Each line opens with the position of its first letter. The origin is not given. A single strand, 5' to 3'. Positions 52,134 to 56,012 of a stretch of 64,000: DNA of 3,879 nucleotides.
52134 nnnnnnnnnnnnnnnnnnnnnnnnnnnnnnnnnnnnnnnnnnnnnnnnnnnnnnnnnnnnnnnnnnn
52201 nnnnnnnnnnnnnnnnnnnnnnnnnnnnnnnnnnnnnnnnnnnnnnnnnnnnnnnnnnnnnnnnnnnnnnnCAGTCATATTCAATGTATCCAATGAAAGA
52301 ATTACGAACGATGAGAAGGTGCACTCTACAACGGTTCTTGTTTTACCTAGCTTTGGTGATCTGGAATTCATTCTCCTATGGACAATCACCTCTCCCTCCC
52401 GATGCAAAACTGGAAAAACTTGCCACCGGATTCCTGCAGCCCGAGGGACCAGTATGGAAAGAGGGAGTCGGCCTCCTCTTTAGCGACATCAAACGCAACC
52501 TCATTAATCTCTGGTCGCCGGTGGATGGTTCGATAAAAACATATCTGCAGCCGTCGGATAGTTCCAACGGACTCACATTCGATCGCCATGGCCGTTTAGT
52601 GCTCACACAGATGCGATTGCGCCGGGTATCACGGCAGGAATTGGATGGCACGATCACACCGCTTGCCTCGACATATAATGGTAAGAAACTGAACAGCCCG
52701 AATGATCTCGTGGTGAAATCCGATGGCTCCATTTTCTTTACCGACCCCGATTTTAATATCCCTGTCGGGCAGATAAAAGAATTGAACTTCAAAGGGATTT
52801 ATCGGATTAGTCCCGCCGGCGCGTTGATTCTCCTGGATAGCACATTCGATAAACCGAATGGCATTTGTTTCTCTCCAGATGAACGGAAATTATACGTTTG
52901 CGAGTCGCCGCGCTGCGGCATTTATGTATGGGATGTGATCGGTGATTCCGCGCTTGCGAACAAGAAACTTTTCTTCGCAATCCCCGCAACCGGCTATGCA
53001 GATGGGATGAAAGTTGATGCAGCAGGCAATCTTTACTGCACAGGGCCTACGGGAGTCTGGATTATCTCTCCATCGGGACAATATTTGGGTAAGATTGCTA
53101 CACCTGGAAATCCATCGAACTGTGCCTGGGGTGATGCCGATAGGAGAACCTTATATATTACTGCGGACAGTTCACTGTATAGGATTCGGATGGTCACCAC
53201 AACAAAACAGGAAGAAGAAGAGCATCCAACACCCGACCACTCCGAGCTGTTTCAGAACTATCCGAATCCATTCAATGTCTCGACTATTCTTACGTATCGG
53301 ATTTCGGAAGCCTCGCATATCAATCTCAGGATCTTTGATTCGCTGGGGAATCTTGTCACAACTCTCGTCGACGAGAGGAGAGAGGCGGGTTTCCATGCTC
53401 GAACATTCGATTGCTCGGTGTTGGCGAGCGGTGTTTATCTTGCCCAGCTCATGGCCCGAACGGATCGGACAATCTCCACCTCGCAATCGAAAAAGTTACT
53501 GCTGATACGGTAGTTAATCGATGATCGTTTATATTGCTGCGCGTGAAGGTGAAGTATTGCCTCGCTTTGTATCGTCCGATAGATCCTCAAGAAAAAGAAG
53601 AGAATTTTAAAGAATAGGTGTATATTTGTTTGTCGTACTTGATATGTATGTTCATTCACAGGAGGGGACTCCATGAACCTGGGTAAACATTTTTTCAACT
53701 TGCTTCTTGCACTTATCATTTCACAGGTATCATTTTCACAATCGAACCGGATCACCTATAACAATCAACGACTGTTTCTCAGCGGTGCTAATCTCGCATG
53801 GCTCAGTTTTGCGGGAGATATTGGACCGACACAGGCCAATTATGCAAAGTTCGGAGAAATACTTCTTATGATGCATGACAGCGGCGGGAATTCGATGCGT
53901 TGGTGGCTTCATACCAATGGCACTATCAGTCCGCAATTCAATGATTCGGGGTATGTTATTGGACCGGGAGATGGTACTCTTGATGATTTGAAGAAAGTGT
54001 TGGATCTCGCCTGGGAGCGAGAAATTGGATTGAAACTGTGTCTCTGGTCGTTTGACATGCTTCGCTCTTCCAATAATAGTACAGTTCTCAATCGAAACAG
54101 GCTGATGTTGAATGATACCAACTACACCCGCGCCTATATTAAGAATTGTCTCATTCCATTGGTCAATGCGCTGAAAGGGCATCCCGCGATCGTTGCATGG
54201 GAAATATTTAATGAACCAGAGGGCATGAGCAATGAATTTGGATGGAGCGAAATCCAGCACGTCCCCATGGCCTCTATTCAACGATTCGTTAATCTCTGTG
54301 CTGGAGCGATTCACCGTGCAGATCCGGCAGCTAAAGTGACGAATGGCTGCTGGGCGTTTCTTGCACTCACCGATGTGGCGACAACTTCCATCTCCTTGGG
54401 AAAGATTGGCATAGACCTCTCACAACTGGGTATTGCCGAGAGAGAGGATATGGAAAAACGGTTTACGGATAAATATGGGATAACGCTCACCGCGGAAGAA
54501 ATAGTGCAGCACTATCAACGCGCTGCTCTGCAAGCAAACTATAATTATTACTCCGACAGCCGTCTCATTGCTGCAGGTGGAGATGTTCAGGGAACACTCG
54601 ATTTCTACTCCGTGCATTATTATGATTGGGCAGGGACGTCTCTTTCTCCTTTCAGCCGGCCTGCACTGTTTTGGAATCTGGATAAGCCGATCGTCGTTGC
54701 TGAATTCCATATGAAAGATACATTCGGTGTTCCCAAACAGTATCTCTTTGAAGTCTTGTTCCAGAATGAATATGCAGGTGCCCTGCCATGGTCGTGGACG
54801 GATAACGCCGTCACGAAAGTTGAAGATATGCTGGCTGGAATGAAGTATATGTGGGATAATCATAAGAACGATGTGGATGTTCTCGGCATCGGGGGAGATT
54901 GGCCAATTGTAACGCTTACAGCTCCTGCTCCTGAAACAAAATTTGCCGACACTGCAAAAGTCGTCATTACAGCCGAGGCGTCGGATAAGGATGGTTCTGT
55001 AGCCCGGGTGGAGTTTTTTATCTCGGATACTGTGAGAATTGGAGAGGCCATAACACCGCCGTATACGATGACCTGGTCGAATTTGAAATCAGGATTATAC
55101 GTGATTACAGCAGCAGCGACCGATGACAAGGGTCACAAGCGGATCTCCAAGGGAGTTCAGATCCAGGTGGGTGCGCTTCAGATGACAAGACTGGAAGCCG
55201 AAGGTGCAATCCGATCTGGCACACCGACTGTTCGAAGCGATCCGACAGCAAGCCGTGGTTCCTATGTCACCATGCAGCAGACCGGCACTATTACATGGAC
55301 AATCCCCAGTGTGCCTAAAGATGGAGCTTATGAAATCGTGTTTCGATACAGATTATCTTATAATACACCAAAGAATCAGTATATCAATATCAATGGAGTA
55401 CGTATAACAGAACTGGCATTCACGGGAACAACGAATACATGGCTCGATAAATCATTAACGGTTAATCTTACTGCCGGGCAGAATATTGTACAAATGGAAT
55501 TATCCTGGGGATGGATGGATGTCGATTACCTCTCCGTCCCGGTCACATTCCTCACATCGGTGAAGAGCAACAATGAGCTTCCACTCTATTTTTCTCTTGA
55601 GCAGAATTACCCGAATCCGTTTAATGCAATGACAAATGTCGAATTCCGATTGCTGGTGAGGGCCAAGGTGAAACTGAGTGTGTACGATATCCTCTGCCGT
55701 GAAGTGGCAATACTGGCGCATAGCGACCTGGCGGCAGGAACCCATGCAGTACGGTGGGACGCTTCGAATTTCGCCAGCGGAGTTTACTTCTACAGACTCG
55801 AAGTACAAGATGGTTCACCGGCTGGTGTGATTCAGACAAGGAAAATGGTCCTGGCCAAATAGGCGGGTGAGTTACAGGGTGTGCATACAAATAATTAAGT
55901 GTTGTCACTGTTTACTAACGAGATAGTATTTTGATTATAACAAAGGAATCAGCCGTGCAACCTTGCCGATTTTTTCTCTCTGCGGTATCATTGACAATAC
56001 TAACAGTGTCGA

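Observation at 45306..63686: Mannan/glucomannan utilisation locus built on T9SS-secreted enzymes plus an SSS-GH130 import/phosphorolysis operon instead of SusC/SusD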

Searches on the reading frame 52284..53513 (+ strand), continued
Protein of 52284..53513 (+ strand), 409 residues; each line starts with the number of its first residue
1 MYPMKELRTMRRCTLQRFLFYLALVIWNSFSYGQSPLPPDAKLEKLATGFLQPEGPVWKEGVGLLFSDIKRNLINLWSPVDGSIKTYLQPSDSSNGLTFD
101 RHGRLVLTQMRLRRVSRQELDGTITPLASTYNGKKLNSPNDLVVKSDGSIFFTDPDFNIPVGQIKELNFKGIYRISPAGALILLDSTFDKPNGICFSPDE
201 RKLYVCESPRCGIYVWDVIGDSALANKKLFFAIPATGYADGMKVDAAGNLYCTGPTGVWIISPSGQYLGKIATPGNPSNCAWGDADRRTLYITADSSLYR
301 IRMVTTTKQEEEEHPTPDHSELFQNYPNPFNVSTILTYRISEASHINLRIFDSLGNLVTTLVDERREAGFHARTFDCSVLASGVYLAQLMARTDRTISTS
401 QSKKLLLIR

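Call 75: find_encoding_contigs(protein=P0130, flank=8000, max_places=1)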
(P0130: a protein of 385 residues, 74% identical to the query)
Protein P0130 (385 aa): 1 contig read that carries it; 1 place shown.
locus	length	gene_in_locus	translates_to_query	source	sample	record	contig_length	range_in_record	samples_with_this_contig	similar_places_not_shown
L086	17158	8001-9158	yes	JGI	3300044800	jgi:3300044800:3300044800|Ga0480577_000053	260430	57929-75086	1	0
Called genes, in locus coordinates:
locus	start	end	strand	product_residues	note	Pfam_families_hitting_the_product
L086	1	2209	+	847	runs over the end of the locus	PF14498:Glyco_hyd_65N_2, PF22124:Glyco_hydro_95_cat, PF21307:Glyco_hydro_95_C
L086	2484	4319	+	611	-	PF13229:Beta_helix (weak), PF18962:Por_Secre_tail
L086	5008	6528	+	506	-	PF00756:Esterase, PF07691:PA14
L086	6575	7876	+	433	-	PF04616:Glyco_hydro_43, PF03422:CBM_6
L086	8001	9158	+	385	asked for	PF08450:SGL, PF01731:Arylesterase (faint), PF13860:FlgD_ig (faint), PF18962:Por_Secre_tail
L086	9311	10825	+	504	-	PF04015:DUF362, PF18962:Por_Secre_tail (weak)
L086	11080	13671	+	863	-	PF00933:Glyco_hydro_3, PF01915:Glyco_hydro_3_C, PF07691:PA14, PF14310:Fn3-like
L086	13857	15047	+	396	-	PF00756:Esterase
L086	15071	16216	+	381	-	PF00756:Esterase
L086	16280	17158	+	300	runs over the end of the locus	PF20434:BD-FAE, PF12146:Hydrolase_4 (faint), PF07859:Abhydrolase_3, PF01738:DLH (faint), PF00326:Peptidase_S9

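Call 76: find_encoding_contigs(protein=P0142, flank=8000, max_places=1)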
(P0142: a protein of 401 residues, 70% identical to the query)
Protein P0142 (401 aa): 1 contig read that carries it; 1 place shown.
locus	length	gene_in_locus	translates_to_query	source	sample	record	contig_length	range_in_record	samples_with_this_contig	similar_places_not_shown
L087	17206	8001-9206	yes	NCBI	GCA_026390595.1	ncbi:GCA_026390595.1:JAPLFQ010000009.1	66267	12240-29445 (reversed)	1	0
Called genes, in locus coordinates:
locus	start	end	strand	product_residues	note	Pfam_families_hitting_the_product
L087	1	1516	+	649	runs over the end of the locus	PF21467:BetaGal_gal-bd (weak), PF03629:SASA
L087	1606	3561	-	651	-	PF04015:DUF362, PF18962:Por_Secre_tail (weak)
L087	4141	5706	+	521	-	PF22848:ASD1_dom, PF06964:Alpha-L-AF_C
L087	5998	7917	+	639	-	PF00657:Lipase_GDSL, PF13472:Lipase_GDSL_2, PF13860:FlgD_ig, PF18962:Por_Secre_tail (weak)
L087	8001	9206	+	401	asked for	PF08450:SGL, PF18962:Por_Secre_tail (weak)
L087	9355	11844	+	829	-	PF15979:Glyco_hydro_115, PF17829:GH115_C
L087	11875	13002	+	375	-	PF04616:Glyco_hydro_43, PF16396:DUF5005 (weak)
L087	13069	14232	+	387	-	PF24067:Beta-prop_BT_1020 (faint), PF13088:BNR_2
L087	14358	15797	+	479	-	PF13204:Apiosidase, PF12904:Collagen_bind_2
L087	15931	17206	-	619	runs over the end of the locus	PF22842:Pel9A-like_beta_helix (weak), PF05048:NosD (weak), PF13229:Beta_helix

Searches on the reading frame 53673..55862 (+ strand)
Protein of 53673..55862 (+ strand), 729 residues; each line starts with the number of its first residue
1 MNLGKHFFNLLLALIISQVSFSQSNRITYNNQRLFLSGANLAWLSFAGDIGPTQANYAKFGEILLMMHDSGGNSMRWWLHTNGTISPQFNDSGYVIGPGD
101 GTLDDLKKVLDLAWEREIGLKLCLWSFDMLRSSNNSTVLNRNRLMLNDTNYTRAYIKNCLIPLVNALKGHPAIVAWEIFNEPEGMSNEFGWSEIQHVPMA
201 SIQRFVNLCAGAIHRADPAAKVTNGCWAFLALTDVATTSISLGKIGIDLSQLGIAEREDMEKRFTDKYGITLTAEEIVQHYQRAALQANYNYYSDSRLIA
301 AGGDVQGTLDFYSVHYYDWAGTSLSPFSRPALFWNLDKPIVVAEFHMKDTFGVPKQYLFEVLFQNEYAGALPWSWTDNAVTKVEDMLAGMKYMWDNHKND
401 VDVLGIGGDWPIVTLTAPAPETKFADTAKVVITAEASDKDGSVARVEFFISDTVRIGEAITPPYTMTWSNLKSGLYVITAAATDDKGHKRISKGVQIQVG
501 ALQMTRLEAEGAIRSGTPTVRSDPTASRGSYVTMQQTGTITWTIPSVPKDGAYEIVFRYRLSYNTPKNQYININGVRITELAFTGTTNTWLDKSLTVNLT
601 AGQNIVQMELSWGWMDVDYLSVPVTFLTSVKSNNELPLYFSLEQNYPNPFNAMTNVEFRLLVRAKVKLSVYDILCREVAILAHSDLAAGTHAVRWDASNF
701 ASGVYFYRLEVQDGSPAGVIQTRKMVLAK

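Call 3: search_protein_families(library=pfam, proteins=[window:53673-55862:+], max_evalue=0.01)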
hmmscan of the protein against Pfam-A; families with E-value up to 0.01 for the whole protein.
window:53673-55862:+ (729 aa): 6 families
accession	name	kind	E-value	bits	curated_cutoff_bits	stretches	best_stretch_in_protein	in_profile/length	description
PF17957.7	Big_7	-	1.1e-14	55.2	24.1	1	411-480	1-70/70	Bacterial Ig domain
PF16990.11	CBM_35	-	5.4e-13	49.7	28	1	505-622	1-118/121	Carbohydrate binding module (family 35)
PF18962.6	Por_Secre_tail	-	3.1e-09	37.4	27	1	646-713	2-66/75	Secretion system C-terminal sorting domain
PF02836.23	Glyco_hydro_2_C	-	8.3e-05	22.3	21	0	276-391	135-258/302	Glycosyl hydrolases family 2, TIM barrel domain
PF16640.11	Big_3_5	-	0.00073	20.5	35.5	0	427-499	11-87/88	Bacterial Ig-like domain (group 3)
PF03422.21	CBM_6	-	0.0079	16.9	28.9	0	516-621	10-122/125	Carbohydrate binding module (family 6)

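Call 8: search_protein_families(library=ncbifam, proteins=[window:53673-55862:+], max_evalue=0.001)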
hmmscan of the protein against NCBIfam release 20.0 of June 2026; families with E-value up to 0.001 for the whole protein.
window:53673-55862:+ (729 aa): 3 families
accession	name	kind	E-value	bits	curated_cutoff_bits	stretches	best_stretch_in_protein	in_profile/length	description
NF052323.1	T9SSA_dep_M6i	equivalog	4e-07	28.4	600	1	645-713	960-1028/1043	T9SS-dependent M6-like inactivated metalloprotease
TIGR04183.1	Por_Secre_tail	domain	9e-07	28.8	23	1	646-715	2-64/72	T9SS type A sorting domain-containing protein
NF038113.1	T9SSA_dep_M36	equivalog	7e-05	21.2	885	1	641-713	791-859/869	T9SS-dependent M36 family metallopeptidase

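Call 12: search_solved_structures(query=window:53673-55862:+, max_evalue=0.01, show_alignments=1)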
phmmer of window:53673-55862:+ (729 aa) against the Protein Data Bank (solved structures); distinct sequences matched with E-value up to 0.01: 11.
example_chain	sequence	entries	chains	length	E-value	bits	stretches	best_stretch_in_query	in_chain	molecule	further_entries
3vup_A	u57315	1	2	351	2.8e-49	171.5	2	23-233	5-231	Beta-1,4-mannanase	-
2c0h_A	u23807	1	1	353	1.9e-46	162.1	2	23-235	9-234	MANNAN ENDO-1,4-BETA-MANNOSIDASE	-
5y6t_A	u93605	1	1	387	4.2e-42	147.7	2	23-234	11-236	endo-1,4-beta-mannanase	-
4oou_B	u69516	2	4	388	2.1e-37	132.2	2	23-234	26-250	Beta-1,4-mannanase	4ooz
9x9r_A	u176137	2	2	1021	3.7e-16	61.9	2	407-497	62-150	Chitodextrinase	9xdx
9kvu_A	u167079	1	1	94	3.3e-11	45.6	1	409-497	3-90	bacterial immunoglobulin domain B1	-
3pdd_A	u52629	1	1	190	1.1e-07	33.9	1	411-497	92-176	Glycoside hydrolase, family 9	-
2w1w_A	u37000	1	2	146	1.6e-06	30.1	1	534-622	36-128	LIPOLYTIC ENZYME, G-D-S-L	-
2w47_A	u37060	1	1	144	1.7e-06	30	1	534-622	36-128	LIPOLYTIC ENZYME, G-D-S-L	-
3pe9_A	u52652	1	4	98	6.4e-05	24.8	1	413-497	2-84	Fibronectin(III)-like module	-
2vzp_A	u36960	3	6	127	0.00021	23.1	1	538-607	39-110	EXO-BETA-D-GLUCOSAMINIDASE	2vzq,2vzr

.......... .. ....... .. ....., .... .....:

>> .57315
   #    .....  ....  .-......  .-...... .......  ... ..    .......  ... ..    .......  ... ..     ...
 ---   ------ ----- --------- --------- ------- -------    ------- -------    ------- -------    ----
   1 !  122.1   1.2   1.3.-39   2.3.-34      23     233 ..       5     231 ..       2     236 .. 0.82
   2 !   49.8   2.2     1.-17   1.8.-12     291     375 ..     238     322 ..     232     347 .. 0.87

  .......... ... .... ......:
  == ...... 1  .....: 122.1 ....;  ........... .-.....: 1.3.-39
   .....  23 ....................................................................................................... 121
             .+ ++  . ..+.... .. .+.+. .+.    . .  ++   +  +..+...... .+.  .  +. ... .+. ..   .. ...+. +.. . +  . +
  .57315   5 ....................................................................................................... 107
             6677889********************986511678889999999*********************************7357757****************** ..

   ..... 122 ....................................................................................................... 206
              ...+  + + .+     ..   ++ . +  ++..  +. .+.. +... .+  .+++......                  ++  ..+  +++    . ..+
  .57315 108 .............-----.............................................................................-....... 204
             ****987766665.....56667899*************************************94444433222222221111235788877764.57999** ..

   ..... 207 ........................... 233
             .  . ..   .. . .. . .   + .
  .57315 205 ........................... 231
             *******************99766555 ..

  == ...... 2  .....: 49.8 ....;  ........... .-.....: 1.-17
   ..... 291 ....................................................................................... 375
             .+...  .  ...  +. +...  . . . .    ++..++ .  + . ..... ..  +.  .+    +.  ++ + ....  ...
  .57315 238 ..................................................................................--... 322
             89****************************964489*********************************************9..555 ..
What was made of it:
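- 53673..55862 (+): Secreted endo-beta-mannanase: GH5 (mollusc/GH5_10-like) + Big_7 + CBM35 + T9SS CTD. Calls 3, 8, 12.
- Checked: The nearest solved relatives are the mollusc mannanases 3VUP and 2C0H (calls 3, 12).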
